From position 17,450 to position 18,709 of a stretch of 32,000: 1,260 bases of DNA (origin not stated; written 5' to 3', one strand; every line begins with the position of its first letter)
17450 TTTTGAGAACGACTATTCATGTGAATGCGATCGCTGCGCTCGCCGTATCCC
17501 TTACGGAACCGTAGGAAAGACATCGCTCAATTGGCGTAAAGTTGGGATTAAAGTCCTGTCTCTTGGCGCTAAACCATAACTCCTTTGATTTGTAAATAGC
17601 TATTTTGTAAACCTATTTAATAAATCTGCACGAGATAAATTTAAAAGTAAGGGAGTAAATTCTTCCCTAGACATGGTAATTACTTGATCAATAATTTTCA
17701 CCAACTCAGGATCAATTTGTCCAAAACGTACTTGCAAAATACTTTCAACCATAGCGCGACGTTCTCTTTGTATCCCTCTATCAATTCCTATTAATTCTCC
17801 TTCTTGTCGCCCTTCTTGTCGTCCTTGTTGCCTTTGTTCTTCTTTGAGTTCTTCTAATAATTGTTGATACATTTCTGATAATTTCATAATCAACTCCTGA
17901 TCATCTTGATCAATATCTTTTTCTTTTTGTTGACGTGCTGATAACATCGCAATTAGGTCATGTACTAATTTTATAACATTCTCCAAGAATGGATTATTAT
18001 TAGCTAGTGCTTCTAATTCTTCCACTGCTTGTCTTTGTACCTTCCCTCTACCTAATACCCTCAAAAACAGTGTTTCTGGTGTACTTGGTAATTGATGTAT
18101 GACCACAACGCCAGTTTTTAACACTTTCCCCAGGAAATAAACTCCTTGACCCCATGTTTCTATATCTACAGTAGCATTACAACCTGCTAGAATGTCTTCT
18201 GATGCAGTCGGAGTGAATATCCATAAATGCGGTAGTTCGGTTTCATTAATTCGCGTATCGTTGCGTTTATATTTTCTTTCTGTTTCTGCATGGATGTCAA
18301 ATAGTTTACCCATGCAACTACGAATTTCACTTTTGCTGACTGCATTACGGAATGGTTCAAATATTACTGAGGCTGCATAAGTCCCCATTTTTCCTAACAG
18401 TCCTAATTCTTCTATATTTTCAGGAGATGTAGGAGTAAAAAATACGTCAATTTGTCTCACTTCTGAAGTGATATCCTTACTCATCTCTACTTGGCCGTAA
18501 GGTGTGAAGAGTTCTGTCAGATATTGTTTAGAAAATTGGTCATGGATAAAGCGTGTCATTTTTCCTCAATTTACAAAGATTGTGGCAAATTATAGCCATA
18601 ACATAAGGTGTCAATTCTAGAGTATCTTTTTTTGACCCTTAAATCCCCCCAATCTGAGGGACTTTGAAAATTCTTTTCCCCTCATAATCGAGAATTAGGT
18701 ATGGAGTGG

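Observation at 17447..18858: Rpn/PD-(D/E)XK-like single-gene cassette inserted between dnaA and oriC, flanked by a 72-nt duplication of the dnaA 3' end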

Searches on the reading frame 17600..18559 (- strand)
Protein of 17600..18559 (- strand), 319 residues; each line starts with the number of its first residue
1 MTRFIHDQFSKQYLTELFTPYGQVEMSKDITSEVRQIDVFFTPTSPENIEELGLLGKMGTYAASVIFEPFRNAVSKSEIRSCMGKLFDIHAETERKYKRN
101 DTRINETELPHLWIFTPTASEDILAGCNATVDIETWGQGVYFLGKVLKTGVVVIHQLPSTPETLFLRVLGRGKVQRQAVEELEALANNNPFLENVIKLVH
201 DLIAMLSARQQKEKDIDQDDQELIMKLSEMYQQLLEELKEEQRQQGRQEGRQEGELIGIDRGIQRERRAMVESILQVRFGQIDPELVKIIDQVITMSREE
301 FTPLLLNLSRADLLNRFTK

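Call 5: search_protein_families(library=pfam, proteins=[window:17600-18559:-], max_evalue=0.1)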
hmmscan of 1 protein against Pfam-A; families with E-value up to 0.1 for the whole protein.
window:17600-18559:- (319 aa): 2 families
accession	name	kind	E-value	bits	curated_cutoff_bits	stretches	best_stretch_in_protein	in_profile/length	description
PF03961.19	FapA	-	0.0093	16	31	1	177-247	156-221/272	Flagellar Assembly Protein A beta solenoid domain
PF12210.13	Hrs_helical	-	0.021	15.8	30.6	1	193-252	4-65/95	Hepatocyte growth factor-regulated tyrosine kinase substrate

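Call 6: search_protein_families(library=ncbifam, proteins=[window:17600-18559:-], max_evalue=1)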
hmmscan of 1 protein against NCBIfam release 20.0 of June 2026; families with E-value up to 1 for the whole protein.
window:17600-18559:- (319 aa): 6 families
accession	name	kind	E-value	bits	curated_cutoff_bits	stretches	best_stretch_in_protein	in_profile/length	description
NF004266.1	PRK05687.1-1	equivalog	1.8e-05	24.4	260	1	200-278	9-89/230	flagellar assembly protein FliH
NF009925.1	PRK13386.1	equivalog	9.7e-05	21.7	192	1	206-290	18-101/228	flagellar assembly protein FliH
TIGR00606.1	rad50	subfamily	0.0035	15.1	453.75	1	174-266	239-331/1311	DNA repair protein Rad50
NF041201.1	recomb_XisF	equivalog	0.043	12.7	375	1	176-244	383-450/465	fdxN element excision recombinase XisF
TIGR02526.1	eut_PduT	equivalog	0.11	12.2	250.3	1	138-219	15-97/182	ethanolamine utilization microcompartment shell protein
TIGR00570.1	cdk7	equivalog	0.17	11.2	160.2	1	177-262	84-171/309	CDK-activating kinase assembly factor MAT1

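Call 7: search_protein_families(library=pfam, proteins=[window:17600-18559:-], max_evalue=10)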
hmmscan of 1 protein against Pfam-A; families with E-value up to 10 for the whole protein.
window:17600-18559:- (319 aa): 5 families
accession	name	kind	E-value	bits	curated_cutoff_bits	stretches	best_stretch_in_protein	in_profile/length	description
PF03961.19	FapA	-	0.0093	16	31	1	177-247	156-221/272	Flagellar Assembly Protein A beta solenoid domain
PF12210.13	Hrs_helical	-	0.021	15.8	30.6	1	193-252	4-65/95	Hepatocyte growth factor-regulated tyrosine kinase substrate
PF09811.14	Yae1_N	-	0.13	12.4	27.5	1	239-258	10-29/39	Essential protein Yae1, N terminal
PF08939.15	Bles03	-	0.18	12.1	23.1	1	216-276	94-154/255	Basophilic leukemia-expressed protein Bles03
PF14261.11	DUF4351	-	1.3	9.6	25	1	261-301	2-42/59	Domain of unknown function (DUF4351)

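Call 9: find_homologous_proteins(query=window:17600-18559:-, max_evalue=0.001)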
Query window:17600-18559:- (319 aa): 1502 proteins with E <= 0.001 among 4276 candidates; the best 120 are listed.
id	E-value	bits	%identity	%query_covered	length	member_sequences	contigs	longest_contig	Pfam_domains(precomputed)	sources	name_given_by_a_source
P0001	1.1e-180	617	90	100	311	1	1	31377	-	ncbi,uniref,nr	ncbi:hypothetical protein A0J48_018420 [Sphaerospermopsis aphanizomenoides BCCUSP55]|uniref:hypothet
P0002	3.3e-171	586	88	100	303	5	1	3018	-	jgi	jgi:hypothetical protein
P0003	6.8e-159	546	75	99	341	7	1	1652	-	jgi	jgi:hypothetical protein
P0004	1.7e-156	538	76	99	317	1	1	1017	-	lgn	-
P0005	2.9e-153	527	76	99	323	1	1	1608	PF09811.15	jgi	-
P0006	1.5e-148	512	74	100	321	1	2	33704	-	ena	-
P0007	1.5e-148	512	74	100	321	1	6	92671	-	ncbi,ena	-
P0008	2.2e-148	511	74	100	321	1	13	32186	-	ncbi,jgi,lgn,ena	ncbi:MAG: hypothetical protein V6D39_11100 [Dolichospermum lemmermannii FEM_B0920]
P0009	2.3e-148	511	74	100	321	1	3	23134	-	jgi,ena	jgi:hypothetical protein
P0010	2.4e-148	511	73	100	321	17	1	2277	-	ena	-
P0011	5.5e-148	510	74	99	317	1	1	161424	-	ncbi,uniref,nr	ncbi:hypothetical protein [Anabaena sp. UHCC 0451]|uniref:hypothetical protein n=1 Tax=Anabaena sp. 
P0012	8.5e-148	509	74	99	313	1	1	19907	-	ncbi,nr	ncbi:MAG: hypothetical protein EAZ87_16220 [Nostocales cyanobacterium]|nr:MAG: hypothetical protein 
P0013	1.1e-147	509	74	100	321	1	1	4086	-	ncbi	-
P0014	1.9e-147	508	74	100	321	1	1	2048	-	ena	-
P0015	6.2e-147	507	74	100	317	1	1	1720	-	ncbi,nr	ncbi:MAG: hypothetical protein JHC73_20735 [Dolichospermum sp.]|nr:hypothetical protein [Dolichosper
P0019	4.9e-146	504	73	100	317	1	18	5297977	-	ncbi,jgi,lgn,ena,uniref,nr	ncbi:MAG: hypothetical protein HEP80_09895 [Dolichospermum sp. UKL201]|jgi:hypothetical protein|unir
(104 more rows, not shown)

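Call 11: find_encoding_contigs(protein=P0001, flank=6000, max_places=4)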
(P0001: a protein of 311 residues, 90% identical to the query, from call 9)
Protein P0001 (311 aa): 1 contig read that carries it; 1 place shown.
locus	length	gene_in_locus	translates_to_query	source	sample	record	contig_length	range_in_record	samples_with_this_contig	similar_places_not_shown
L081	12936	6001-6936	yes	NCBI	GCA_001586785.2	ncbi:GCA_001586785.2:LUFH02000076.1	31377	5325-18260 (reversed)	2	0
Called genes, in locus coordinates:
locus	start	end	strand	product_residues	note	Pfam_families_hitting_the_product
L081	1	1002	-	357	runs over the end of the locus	PF02733:Dak1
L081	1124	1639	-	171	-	PF19991:HMA_2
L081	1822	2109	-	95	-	PF17195:DUF5132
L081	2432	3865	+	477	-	PF07693:KAP_NTPase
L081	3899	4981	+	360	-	PF05419:GUN4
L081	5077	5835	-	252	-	PF01797:Y1_Tnp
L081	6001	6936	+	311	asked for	-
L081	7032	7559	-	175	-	PF01327:Pep_deformylase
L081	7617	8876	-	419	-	PF00089:Trypsin, PF13365:Trypsin_2, PF00595:PDZ, PF13180:PDZ_2, PF17820:PDZ_6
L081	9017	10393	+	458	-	PF11638:DnaA_N, PF01695:IstB_IS21, PF00308:Bac_DnaA, PF00004:AAA (faint), PF08299:Bac_DnaA_C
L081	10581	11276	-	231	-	PF01694:Rhomboid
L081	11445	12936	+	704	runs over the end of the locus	PF00069:Pkinase, PF07714:PK_Tyr_Ser-Thr, PF13414:TPR_11, PF13432:TPR_16, PF00515:TPR_1, PF13432:TPR_16, PF13414:TPR_11, PF13432:TPR_16, +39 more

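Call 21: find_encoding_contigs(protein=P0002, flank=6000, max_places=6)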
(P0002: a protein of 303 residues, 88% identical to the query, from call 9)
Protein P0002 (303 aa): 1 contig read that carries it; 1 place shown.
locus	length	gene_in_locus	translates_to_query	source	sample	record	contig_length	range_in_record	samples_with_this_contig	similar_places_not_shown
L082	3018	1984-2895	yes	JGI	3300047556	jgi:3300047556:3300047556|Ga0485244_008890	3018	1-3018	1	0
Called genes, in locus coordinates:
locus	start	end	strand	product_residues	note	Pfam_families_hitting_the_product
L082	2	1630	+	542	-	?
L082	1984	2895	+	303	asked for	-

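Call 23: search_protein_representatives(protein=window:17600-18559:-)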
Query: 319 residues. Proteins with E-value up to 0.001 (for the whole library): 1608; up to 1e-10: 806; up to 1e-30: 186. The best 150 are listed.
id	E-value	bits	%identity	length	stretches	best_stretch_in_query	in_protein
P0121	8.9e-84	297.6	62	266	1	1-224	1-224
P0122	4.1e-78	279.0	44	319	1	1-318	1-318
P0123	2.2e-75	270.0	48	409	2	1-265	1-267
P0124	3.0e-74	266.3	47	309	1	1-317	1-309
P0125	5.7e-72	258.8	46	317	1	1-310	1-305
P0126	1.3e-71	257.7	46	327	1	1-318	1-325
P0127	1.3e-68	247.8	48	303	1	1-314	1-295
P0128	2.0e-67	243.9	46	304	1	1-317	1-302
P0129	4.9e-67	242.6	44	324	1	1-317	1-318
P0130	2.6e-66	240.3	46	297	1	1-318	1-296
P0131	1.1e-65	238.2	51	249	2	1-183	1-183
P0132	3.3e-65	236.6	44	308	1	1-317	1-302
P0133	3.3e-65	236.6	46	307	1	1-317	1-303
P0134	7.3e-64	232.2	46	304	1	1-295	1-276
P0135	4.0e-63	229.8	45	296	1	1-317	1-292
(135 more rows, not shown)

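Call 24: find_encoding_contigs(protein=P0019, flank=8000, max_places=3)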
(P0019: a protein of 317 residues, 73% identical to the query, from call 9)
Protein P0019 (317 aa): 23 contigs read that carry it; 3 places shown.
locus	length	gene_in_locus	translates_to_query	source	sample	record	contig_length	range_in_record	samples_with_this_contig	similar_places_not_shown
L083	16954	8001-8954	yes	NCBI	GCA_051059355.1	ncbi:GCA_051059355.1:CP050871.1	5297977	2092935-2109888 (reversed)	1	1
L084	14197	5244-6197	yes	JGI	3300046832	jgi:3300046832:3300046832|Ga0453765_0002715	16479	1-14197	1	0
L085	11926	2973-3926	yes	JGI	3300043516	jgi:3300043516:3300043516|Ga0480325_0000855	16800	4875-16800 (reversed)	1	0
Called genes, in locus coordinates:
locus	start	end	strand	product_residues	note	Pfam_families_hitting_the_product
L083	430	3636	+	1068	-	PF00723:Glyco_hydro_15, PF19292:KPBB_C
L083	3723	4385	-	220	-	PF00072:Response_reg (weak), PF00196:GerE (weak)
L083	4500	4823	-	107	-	PF13744:HTH_37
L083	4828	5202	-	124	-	PF05973:Gp49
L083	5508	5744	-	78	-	PF02604:PhdYeFM_antitox (weak)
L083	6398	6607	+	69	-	-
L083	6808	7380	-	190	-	-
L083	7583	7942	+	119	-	-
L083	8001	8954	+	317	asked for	-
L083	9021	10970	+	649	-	PF05226:CHASE2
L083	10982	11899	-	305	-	PF01513:NAD_kinase, PF20143:NAD_kinase_C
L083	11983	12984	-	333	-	PF01073:3Beta_HSD, PF01370:Epimerase, PF05368:NmrA, PF13460:NAD_binding_10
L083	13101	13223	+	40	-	-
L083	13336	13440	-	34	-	PF08041:PetM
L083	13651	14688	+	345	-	PF04166:PdxA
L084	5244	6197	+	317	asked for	-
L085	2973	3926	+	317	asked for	-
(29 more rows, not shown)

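Call 26: search_protein_families(library=pfam, alignment_id=A2, max_evalue=0.01)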
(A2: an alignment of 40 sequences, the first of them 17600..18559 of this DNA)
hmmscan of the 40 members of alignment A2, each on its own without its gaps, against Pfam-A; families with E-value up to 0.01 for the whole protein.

A. member 1, window:17600-18559:- (319 aa): 1 family
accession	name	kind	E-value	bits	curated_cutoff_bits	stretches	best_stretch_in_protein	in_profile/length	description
PF03961.19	FapA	-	0.0093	16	31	0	177-247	156-221/272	Flagellar Assembly Protein A beta solenoid domain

B. families by the number of members that match (of 40 scanned): 3 families
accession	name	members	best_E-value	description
PF14261.11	DUF4351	9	1.5e-20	Domain of unknown function (DUF4351)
PF09811.14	Yae1_N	3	0.00012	Essential protein Yae1, N terminal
PF03961.19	FapA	2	0.0047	Flagellar Assembly Protein A beta solenoid domain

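Call 27: search_solved_structures(query=A2, max_evalue=10, show_alignments=2)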
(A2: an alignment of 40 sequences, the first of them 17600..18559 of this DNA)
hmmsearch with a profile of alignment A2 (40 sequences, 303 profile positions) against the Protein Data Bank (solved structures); distinct sequences matched with E-value up to 10: 3.
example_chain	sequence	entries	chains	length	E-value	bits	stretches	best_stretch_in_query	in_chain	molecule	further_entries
7sox_A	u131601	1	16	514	0.43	13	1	174-290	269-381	EH domain-containing protein 4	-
5mtv_A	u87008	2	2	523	0.44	12.9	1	174-290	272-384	EH domain-containing protein 4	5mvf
9nqz_A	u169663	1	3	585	1.4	11.3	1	247-290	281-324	Spike glycoprotein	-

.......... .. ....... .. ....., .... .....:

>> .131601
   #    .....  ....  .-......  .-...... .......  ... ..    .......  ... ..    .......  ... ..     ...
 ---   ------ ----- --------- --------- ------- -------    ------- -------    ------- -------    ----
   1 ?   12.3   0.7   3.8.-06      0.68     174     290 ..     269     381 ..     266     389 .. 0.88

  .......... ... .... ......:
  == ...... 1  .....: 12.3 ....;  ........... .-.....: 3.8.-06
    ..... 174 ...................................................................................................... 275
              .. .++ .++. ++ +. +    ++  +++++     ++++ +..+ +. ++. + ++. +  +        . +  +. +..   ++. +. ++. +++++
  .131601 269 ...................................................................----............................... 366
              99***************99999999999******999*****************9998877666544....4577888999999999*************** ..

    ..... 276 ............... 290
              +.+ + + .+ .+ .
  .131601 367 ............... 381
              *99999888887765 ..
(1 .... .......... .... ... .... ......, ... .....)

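Call 39: predict_structure(alignment_id=A2)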
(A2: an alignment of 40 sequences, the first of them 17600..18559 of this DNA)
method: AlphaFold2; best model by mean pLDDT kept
length: 319 residues; sequences in the alignment: 40
mean_pLDDT: 91.2   pTM: 0.73
mean pLDDT of the five models: 91.2, 89.7, 89.7, 89.3, 87.1
residues with pLDDT >= 90: 243; 70-90: 67; 50-70: 7; < 50: 2
segments of 3 or more residues with pLDDT < 50: none
pLDDT, mean of each block of 10 residues (from residue 1): 76 95 96 89 93 97 97 96 97 96 96 98 96 96 96 98 96 91 83 85 78 71 72 82 91 93 94 96 96 94 94 92
secondary structure, 60 per line:
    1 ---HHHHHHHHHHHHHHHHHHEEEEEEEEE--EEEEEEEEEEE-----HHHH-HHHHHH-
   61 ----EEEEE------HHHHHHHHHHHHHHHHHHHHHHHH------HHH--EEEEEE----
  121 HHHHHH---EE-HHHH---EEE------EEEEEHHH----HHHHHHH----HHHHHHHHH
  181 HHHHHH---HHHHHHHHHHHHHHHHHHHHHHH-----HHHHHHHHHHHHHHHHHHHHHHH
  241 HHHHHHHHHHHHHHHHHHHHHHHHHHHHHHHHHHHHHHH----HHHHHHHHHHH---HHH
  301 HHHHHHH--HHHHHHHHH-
elements in order: H4-21 E22-30 E33-43 H49-52 H54-59 E65-69 H76-99 E111-116 H121-126 H133-136 E140-142 E149-153 H161-167 H172-186 H190-212 H218-279 H284-294 H298-307 H310-318

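Call 42: fold_search(model_id=the predicted structure, library=pdb)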
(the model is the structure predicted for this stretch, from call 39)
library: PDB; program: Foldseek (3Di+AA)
matches with E <= 10: 136; with E <= 0.001: 0
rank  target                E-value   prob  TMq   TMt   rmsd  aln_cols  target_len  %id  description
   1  5gke_A                2.4e-02  1.00  0.24  0.31   4.2       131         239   10  Structure of EndoMS-dsDNA1 complex (released 2016-11-02)
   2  8ps5_A                3.3e-02  0.90  0.19  0.15   9.5       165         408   15  Escherichia coli SduA complex bound to DNA (released 2025-01-22)
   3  6vm5                  8.2e-02  0.38  0.22  0.18  11.0       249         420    9  Structure of Moraxella osloensis Cap4 SAVED/CARF-domain containing receptor (released 2020-06-17)
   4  2vld_A                8.6e-02  0.99  0.24  0.33   3.9       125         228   10  crystal structure of a repair endonuclease from Pyrococcus abyssi (released 2009-05-19)
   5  6r0j_MODEL_1_A        1.0e-01  0.60  0.24  0.37  13.5       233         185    8  The N-terminal domain of rhomboid protease YqgP (released 2020-01-08)
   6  2vld_B                1.1e-01  0.99  0.24  0.33   3.9       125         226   10  crystal structure of a repair endonuclease from Pyrococcus abyssi (released 2009-05-19)
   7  8bao_A                2.7e-01  0.92  0.22  0.19   4.3       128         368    8  Dysgonamonadaceae bacterium CRISPR ancillary nuclease 2 (released 2022-11-30)
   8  6wan_F                3.0e-01  0.21  0.23  0.19   9.3       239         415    9  Structure of Acinetobacter baumannii Cap4 SAVED/CARF-domain containing receptor with the cyclic trinucleotide 3'3'3'-c (released 2020-06-17)
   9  8bao_B                3.5e-01  0.89  0.22  0.19   4.3       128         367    8  Dysgonamonadaceae bacterium CRISPR ancillary nuclease 2 (released 2022-11-30)
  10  8gh6_A                5.7e-01  0.80  0.23  0.09   4.9       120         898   13  Bombyx mori R2 retrotransposon initiating target-primed reverse transcription (released 2023-04-05)
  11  8iby_C                6.0e-01  0.38  0.18  0.08   7.7       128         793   13  Structure of R2 with 5'ORF (released 2023-09-20)
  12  6wam_F                6.0e-01  0.15  0.22  0.18   9.4       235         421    8  Structure of Acinetobacter baumannii Cap4 SAVED/CARF-domain containing receptor (released 2020-06-17)
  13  6wam_B                6.4e-01  0.13  0.21  0.17   9.4       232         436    8  Structure of Acinetobacter baumannii Cap4 SAVED/CARF-domain containing receptor (released 2020-06-17)
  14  1wtd_B                6.4e-01  0.10  0.15  0.17  11.6       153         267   12  Crystal structure of type II restrcition endonuclease, EcoO109I DNA-free form (released 2004-12-14)
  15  6vm6_E                6.7e-01  0.11  0.20  0.16  12.0       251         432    8  Structure of Acinetobacter baumannii Cap4 SAVED/CARF-domain containing receptor with the cyclic trinucleotide 2'3'3'-c (released 2020-06-17)
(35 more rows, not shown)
